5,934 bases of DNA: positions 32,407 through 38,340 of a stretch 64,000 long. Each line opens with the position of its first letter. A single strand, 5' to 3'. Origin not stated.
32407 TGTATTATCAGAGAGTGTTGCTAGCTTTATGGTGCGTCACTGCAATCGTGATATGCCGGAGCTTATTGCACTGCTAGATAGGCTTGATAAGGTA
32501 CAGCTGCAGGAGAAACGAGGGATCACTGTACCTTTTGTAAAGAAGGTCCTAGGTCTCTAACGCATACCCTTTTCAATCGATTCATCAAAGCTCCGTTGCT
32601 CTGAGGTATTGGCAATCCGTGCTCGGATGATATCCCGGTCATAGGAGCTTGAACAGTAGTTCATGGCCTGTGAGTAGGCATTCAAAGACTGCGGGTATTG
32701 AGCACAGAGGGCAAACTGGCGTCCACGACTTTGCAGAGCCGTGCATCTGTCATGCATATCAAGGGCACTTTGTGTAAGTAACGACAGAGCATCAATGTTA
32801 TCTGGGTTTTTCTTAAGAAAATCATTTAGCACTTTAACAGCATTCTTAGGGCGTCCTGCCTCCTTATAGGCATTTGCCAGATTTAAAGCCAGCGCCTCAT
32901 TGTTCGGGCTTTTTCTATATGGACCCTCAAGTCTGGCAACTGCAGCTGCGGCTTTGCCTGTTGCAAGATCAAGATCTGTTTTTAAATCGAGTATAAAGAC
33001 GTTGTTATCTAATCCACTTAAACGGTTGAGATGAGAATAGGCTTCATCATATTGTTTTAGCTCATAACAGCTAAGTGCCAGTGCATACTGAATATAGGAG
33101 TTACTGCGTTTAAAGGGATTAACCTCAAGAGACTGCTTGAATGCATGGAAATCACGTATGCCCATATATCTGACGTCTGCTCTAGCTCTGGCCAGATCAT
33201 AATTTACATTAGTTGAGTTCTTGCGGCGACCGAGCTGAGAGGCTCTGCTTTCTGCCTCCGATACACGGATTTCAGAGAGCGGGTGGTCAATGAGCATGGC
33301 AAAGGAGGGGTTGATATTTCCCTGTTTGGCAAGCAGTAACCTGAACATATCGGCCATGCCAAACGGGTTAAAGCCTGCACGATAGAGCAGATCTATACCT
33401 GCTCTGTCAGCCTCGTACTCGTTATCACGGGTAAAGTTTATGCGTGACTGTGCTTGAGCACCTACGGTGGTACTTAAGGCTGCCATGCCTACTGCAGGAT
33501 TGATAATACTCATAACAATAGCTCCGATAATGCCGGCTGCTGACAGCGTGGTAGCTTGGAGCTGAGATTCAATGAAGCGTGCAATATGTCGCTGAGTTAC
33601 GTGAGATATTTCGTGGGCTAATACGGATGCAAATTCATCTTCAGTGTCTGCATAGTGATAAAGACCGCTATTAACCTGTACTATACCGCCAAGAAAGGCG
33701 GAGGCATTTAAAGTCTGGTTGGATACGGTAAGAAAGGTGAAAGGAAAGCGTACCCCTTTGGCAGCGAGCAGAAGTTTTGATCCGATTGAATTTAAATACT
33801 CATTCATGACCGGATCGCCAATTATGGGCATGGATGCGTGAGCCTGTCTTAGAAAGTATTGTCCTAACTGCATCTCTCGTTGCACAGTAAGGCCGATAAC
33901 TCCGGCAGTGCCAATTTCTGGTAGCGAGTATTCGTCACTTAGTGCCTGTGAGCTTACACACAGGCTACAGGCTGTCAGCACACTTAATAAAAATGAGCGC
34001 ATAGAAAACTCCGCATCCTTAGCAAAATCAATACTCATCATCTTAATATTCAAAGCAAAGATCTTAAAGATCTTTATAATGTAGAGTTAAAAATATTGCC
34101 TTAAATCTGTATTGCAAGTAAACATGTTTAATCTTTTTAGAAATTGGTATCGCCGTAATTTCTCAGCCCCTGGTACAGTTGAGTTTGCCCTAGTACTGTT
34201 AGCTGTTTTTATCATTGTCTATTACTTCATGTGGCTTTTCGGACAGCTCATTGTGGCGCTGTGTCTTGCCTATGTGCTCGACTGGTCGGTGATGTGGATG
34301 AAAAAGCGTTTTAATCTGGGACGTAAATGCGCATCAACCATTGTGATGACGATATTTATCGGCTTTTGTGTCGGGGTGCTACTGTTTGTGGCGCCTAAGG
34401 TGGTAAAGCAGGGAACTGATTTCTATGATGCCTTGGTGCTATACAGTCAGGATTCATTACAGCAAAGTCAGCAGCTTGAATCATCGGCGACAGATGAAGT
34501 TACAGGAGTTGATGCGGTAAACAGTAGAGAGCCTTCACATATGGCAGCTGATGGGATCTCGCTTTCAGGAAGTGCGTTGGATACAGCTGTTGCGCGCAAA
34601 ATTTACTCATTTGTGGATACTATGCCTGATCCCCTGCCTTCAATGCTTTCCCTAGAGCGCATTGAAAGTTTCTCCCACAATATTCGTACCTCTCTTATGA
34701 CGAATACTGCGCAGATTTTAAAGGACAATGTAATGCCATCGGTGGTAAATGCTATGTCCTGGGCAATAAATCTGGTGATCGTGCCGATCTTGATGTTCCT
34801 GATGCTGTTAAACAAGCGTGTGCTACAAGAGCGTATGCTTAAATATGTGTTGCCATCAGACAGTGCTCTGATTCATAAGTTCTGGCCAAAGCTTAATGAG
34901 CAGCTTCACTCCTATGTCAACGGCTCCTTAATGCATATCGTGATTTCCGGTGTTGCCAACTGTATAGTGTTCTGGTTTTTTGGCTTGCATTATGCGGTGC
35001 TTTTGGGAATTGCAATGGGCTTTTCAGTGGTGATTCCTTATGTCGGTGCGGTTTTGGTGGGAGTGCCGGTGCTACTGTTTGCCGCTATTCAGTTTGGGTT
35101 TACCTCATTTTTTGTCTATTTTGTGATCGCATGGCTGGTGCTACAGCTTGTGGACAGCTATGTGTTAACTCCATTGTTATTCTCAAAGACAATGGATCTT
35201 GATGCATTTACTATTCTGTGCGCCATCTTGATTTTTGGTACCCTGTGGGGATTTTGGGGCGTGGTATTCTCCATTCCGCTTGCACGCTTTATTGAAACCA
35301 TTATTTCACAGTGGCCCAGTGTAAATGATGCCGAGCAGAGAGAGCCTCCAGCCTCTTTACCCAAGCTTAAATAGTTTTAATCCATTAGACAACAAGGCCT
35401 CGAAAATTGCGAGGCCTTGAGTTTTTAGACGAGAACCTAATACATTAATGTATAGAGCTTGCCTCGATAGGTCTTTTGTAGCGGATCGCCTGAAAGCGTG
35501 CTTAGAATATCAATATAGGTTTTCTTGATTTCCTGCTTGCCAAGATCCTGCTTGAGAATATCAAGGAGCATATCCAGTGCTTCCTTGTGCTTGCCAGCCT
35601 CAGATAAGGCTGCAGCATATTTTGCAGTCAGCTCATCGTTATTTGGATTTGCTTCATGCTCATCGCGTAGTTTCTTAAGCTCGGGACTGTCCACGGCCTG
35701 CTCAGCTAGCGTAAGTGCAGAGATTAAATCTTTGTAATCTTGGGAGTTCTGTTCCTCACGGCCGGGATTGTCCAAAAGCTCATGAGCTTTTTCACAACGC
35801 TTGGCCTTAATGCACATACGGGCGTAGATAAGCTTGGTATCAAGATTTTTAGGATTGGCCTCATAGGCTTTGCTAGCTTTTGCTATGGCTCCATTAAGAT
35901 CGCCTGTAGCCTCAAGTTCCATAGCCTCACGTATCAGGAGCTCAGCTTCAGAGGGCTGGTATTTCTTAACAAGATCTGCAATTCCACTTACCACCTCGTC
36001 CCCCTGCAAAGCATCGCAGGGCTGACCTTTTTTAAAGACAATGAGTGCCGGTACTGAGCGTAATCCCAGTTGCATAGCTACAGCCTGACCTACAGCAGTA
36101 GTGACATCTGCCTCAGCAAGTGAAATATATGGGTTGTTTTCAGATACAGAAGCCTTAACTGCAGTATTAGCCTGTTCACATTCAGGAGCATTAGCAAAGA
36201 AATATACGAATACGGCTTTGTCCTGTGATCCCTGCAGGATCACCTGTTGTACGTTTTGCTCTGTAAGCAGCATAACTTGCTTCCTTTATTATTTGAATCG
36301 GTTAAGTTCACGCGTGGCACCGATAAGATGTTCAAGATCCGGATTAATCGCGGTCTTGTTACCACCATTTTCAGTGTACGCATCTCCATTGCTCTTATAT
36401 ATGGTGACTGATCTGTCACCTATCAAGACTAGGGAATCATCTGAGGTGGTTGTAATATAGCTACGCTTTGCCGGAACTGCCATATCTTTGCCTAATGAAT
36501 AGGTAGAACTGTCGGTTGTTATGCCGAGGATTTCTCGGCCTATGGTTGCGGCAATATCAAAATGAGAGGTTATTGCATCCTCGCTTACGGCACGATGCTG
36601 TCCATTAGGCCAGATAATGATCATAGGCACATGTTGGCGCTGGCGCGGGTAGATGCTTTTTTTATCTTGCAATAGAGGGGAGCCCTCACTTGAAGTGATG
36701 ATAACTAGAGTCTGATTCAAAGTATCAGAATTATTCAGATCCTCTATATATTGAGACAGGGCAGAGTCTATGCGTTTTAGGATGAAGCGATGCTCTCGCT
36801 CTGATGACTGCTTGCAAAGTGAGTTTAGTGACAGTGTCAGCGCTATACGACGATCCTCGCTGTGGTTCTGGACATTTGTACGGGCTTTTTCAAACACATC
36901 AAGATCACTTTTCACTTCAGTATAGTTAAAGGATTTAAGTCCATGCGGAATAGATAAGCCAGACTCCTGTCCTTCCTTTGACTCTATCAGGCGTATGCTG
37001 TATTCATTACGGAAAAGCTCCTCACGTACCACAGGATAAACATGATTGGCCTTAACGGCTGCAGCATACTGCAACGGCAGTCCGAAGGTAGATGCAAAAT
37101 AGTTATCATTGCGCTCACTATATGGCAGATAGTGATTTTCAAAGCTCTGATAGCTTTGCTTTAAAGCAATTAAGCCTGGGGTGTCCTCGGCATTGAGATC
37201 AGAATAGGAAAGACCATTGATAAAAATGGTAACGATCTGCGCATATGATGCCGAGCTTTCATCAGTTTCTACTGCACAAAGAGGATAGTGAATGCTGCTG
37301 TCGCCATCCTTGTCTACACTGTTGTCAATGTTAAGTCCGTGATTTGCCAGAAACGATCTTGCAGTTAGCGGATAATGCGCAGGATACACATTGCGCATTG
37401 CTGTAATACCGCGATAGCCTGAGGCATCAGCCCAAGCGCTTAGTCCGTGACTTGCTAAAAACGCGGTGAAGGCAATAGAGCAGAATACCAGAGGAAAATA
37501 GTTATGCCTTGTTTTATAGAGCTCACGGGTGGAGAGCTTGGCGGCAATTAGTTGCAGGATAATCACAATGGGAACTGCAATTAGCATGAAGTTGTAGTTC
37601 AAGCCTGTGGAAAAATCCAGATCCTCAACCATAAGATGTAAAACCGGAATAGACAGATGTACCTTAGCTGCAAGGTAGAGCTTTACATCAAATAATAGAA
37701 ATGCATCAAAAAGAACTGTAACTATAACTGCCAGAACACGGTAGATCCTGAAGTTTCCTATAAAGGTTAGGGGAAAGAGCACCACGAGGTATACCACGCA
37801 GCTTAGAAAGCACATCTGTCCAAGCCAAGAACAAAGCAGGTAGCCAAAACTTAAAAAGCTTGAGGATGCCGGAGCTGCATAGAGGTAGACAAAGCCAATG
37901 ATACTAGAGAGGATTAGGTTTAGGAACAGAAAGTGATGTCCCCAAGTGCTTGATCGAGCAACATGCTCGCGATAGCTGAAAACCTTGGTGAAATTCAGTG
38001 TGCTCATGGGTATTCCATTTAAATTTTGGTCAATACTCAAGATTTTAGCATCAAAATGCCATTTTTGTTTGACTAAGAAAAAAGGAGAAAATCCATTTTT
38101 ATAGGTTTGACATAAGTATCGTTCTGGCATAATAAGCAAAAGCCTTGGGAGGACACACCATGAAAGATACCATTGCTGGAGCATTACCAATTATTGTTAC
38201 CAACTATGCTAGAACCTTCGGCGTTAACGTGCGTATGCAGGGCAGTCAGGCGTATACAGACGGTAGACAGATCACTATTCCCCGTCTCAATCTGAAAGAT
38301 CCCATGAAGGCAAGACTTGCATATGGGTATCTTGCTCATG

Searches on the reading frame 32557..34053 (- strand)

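Call 35: search_protein_families(library=pfam, proteins=[window:32557-34053:-], max_evalue=0.00001)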
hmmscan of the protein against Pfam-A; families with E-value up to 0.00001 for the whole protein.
window:32557-34053:- (498 aa): 6 families
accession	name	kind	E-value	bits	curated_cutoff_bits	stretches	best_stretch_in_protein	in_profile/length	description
PF01435.24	Peptidase_M48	-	1.7e-24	87.1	20.3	1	84-270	4-185/186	Peptidase family M48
PF14559.12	TPR_19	-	2.3e-12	47.5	25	1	363-428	2-67/68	Tetratricopeptide repeat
PF13428.12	TPR_14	-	1.5e-08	34.9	23.5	0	388-426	3-41/44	Tetratricopeptide repeat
PF12895.13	ANAPC3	-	3.5e-07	30.8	27.2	0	321-344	58-81/82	Anaphase-promoting complex, cyclosome, subunit 3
PF07719.23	TPR_2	-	4.5e-06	26.8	27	0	390-419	5-34/34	Tetratricopeptide repeat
PF13174.12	TPR_6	-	7.8e-06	26.6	26.3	0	390-418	4-32/33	Tetratricopeptide repeat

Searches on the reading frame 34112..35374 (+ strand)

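Call 35: search_protein_families(library=pfam, proteins=[window:34112-35374:+], max_evalue=0.00001)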
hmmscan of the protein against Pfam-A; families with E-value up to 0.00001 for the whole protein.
window:34112-35374:+ (420 aa): 1 family
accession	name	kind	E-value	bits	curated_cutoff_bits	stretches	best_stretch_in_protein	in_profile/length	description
PF01594.21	AI-2E_transport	-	6.1e-55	187.1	34.3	2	181-401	103-326/327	AI-2E family transporter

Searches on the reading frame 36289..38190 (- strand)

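Call 35: search_protein_families(library=pfam, proteins=[window:36289-38190:-], max_evalue=0.00001)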
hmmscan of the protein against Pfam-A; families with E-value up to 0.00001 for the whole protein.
window:36289-38190:- (633 aa): 2 families
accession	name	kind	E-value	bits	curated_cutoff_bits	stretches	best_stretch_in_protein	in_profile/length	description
PF11893.13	DUF3413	-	5e-53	180.3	27.1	1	72-303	3-242/248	Domain of unknown function (DUF3413)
PF00884.28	Sulfatase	-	2.3e-10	40.7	25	1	471-550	210-295/301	Sulfatase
